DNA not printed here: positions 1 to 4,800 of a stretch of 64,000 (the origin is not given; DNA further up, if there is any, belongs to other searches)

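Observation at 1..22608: CIS-accessory operon (cap + AAA ATPase + PAAR) with no tail genes in the window but a set of unknown envelope proteins: candidate new injection or secretion apparatus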

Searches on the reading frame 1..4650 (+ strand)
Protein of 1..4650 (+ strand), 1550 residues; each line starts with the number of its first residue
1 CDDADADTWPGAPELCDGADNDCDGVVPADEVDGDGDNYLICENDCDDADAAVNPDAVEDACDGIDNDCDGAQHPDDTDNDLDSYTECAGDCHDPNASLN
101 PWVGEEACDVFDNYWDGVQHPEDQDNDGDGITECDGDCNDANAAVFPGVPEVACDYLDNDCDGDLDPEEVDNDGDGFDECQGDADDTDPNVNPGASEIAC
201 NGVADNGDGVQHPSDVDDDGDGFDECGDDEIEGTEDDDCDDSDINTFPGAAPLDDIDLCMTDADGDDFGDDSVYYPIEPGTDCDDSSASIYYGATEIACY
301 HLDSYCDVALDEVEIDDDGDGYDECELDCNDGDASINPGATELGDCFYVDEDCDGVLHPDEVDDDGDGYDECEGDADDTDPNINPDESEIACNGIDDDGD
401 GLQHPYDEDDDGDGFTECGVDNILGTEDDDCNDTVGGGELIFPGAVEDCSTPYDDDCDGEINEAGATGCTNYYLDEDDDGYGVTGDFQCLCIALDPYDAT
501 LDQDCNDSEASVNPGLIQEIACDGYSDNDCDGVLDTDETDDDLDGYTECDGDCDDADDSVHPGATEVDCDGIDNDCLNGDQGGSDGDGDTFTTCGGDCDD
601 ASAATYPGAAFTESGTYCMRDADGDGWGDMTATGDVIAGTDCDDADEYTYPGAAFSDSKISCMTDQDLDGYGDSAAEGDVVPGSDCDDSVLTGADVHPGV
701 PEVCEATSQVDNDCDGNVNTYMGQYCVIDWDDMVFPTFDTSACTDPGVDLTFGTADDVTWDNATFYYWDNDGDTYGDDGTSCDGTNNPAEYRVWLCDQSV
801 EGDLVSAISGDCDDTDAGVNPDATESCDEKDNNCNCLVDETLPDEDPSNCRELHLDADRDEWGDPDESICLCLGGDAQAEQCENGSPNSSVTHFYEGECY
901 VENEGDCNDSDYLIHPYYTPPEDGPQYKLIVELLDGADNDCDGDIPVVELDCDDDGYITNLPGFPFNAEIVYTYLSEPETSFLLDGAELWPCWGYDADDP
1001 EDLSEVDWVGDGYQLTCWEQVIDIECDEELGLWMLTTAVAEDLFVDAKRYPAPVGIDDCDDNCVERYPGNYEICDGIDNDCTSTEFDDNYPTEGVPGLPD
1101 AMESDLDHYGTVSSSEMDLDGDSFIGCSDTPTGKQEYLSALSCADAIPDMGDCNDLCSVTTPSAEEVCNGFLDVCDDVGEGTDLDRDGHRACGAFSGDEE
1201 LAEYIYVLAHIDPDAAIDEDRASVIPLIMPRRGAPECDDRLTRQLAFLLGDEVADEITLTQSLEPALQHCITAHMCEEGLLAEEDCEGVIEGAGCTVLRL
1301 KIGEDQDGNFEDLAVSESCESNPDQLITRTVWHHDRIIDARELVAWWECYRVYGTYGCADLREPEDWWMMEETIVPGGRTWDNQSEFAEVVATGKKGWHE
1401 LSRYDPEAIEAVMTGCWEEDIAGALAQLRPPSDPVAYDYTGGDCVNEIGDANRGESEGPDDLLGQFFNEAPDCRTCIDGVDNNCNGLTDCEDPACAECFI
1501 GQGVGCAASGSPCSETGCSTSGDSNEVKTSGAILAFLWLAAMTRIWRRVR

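Call 5: search_protein_families(library=pfam, proteins=[window:1-4650:+], max_evalue=0.01)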
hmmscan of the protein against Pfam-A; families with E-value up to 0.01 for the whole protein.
window:1-4650:+ (1550 aa): 1 family
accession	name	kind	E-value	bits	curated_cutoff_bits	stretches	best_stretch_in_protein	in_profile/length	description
PF11617.13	Cu-binding_MopE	-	1e-73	243.6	27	10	1-27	2-28/30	Putative metal-binding motif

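Call 7: search_protein_families(library=ncbifam, proteins=[window:1-4650:+], max_evalue=1)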
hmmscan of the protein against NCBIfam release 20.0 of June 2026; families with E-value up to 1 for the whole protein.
window:1-4650:+ (1550 aa): 2 families
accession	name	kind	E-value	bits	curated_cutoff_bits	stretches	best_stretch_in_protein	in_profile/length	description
NF033662.1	acid_disulf_rpt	repeat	0.0038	16.9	41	1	1475-1497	6-28/32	acidic double-disulfide repeat-containing protein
TIGR03901.2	MYXO-CTERM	domain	0.23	11.9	20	1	1517-1550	5-34/34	MYXO-CTERM sorting domain-containing protein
